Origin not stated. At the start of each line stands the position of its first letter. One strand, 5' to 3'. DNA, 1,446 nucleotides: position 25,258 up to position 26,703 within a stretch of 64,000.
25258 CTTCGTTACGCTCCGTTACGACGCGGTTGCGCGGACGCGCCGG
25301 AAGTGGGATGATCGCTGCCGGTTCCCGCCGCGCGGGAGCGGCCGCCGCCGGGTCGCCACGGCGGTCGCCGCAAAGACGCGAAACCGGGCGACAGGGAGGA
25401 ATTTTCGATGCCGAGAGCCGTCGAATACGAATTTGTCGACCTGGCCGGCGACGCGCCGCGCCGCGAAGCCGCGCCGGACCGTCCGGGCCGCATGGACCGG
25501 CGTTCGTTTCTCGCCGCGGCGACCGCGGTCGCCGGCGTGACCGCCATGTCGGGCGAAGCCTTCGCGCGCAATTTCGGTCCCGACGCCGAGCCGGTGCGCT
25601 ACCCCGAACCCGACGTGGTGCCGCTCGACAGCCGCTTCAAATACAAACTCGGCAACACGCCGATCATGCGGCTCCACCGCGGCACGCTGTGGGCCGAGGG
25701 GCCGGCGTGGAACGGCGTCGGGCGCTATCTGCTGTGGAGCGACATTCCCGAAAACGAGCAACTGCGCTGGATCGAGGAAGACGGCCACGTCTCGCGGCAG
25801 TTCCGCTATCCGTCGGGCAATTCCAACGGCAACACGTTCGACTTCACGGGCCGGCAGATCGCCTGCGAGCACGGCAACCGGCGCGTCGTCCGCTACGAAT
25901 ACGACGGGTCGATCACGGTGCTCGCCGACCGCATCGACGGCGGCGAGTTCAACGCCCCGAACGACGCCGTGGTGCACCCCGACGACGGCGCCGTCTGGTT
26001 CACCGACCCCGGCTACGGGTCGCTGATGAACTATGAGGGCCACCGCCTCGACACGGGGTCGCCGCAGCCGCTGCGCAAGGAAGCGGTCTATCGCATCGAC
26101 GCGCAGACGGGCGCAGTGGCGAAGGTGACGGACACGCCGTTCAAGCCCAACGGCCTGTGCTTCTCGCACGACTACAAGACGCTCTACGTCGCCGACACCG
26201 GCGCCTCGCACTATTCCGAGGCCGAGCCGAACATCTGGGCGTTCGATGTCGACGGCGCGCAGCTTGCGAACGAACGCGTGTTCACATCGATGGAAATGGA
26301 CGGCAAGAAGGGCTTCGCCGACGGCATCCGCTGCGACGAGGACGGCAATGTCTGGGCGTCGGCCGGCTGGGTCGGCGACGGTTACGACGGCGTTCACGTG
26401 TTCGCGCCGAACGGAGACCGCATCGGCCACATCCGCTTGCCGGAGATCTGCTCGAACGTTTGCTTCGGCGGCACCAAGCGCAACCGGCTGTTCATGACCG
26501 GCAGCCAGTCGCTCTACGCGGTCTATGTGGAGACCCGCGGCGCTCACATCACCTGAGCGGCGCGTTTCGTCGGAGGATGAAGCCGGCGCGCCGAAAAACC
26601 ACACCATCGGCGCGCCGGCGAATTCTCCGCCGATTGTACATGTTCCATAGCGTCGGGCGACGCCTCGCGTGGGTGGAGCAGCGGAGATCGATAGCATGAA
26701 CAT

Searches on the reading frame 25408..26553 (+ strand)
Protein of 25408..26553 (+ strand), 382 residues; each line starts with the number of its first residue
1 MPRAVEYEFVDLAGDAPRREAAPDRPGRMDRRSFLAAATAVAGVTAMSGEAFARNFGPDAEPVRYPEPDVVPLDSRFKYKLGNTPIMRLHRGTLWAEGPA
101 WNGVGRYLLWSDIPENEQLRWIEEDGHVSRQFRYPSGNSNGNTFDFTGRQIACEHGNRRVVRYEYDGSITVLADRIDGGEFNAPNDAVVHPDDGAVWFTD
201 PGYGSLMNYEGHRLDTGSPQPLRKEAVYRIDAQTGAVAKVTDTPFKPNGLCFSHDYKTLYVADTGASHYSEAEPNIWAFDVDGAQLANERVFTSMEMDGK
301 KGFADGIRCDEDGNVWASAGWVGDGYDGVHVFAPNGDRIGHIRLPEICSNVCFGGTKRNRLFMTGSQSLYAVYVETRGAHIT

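Call 24: search_protein_families(library=pfam, proteins=[window:25408-26553:+], max_evalue=0.01)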
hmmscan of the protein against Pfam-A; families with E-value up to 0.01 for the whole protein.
window:25408-26553:+ (382 aa): 1 family
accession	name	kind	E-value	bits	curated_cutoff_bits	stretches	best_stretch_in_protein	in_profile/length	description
PF08450.18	SGL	-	3.6e-47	161.5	26.3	1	95-365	1-244/246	SMP-30/Gluconolactonase/LRE-like region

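Call 105: search_protein_families(library=ncbifam, proteins=[L023:15930-16937:+, L025:701-1708:+], max_evalue=0.00001)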
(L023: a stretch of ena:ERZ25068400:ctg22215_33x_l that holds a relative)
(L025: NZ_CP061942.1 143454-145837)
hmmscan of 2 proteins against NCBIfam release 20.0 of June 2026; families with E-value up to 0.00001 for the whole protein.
L023:15930-16937:+ (335 aa): 7 families
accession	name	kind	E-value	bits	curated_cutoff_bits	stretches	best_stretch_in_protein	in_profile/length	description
NF033581.1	transpos_IS5_4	equivalog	2.2e-64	217.6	140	1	26-316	2-284/285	IS5 family transposase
NF033551.1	transpos_IS1182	equivalog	1.2e-43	149.7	270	3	8-170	6-166/488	IS1182 family transposase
NF033593.1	transpos_ISNCY_1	equivalog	3.9e-22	78.6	325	2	26-151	23-142/444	ISNCY family transposase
NF033578.1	transpos_IS5_1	equivalog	2.3e-19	69.9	275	2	24-151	17-146/419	IS5 family transposase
NF033580.1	transpos_IS5_3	equivalog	2.4e-18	66.6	110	1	99-302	55-243/258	IS5 family transposase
NF033520.1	transpos_IS982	equivalog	1e-09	38.3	130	1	138-295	70-220/243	IS982 family transposase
NF033539.1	transpos_IS1380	equivalog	1.9e-08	33.3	180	1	51-141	41-131/419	IS1380 family transposase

L025:701-1708:+ (335 aa): 8 families
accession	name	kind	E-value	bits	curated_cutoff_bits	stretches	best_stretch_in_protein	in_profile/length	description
NF033581.1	transpos_IS5_4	equivalog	6.9e-69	232.3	140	1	27-316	3-284/285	IS5 family transposase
NF033551.1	transpos_IS1182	equivalog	9.3e-43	146.8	270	3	29-154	27-151/488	IS1182 family transposase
NF033593.1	transpos_ISNCY_1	equivalog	3.9e-24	85.1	325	2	179-318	291-441/444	ISNCY family transposase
NF033578.1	transpos_IS5_1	equivalog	2.7e-18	66.3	275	1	31-150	24-145/419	IS5 family transposase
NF033580.1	transpos_IS5_3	equivalog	3e-16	59.7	110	1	98-263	54-207/258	IS5 family transposase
NF033520.1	transpos_IS982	equivalog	9.4e-13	48.3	130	1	120-296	53-221/243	IS982 family transposase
NF033539.1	transpos_IS1380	equivalog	4e-09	35.6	180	0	35-152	24-143/419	IS1380 family transposase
NF033579.1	transpos_IS5_2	equivalog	4.6e-06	26.3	140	0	172-280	126-236/289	IS5 family transposase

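Call 113: search_protein_families(library=padloc, proteins=[L023:13071-13805:-, L023:13777-14856:-], max_evalue=0.001)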
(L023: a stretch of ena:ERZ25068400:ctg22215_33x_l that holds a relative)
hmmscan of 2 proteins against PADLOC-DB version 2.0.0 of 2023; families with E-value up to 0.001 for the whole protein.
L023:13071-13805:- (244 aa): 0 families

L023:13777-14856:- (359 aa): 61 families (the best 25 are shown)
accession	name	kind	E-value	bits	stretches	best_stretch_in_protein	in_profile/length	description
PDLC03272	MTase_II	-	1.1e-88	296.1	1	53-355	71-393/407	Type II methyltransferase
PDLC03378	MTase_II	-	2.3e-59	199.4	2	59-217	5-168/344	Type II methyltransferase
PDLC02653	DrmMII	-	9.1e-59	197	1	56-349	4-310/333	DrmMII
PDLC03361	MTase_II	-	3.7e-55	185.5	1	44-351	76-436/455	Type II methyltransferase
PDLC03242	MTase_II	-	1.4e-53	180.3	1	55-345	99-392/409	Type II methyltransferase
PDLC03217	MTase_II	-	4e-53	178.9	2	58-214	386-542/703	Type II methyltransferase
PDLC03234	MTase_II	-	1.2e-48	164.3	2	58-218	6-176/375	Type II methyltransferase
PDLC00026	DruM2|DruM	-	3.4e-47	159.6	1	59-354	7-320/336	DNA cytosine methylase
PDLC00033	DruM2|DruM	-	6.9e-47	158.5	2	57-224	22-198/368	DNA cytosine methylase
PDLC03716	oMTase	-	1.3e-46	157.4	1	58-351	40-338/349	orphan methyltransferase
PDLC00034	DruM2|DruM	-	2.8e-44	149.4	2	58-217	9-187/457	DNA cytosine methylase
PDLC03326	MTase_II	-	3e-44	149.8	2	58-227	6-186/412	Type II methyltransferase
PDLC03269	MTase_II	-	4.5e-40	136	2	58-218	5-167/437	Type II methyltransferase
PDLC00027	DruM2|DruM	-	4e-37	126.4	1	59-215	14-170/361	DNA cytosine methylase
PDLC03220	MTase_II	-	6.4e-36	122.1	2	58-217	13-186/525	Type II methyltransferase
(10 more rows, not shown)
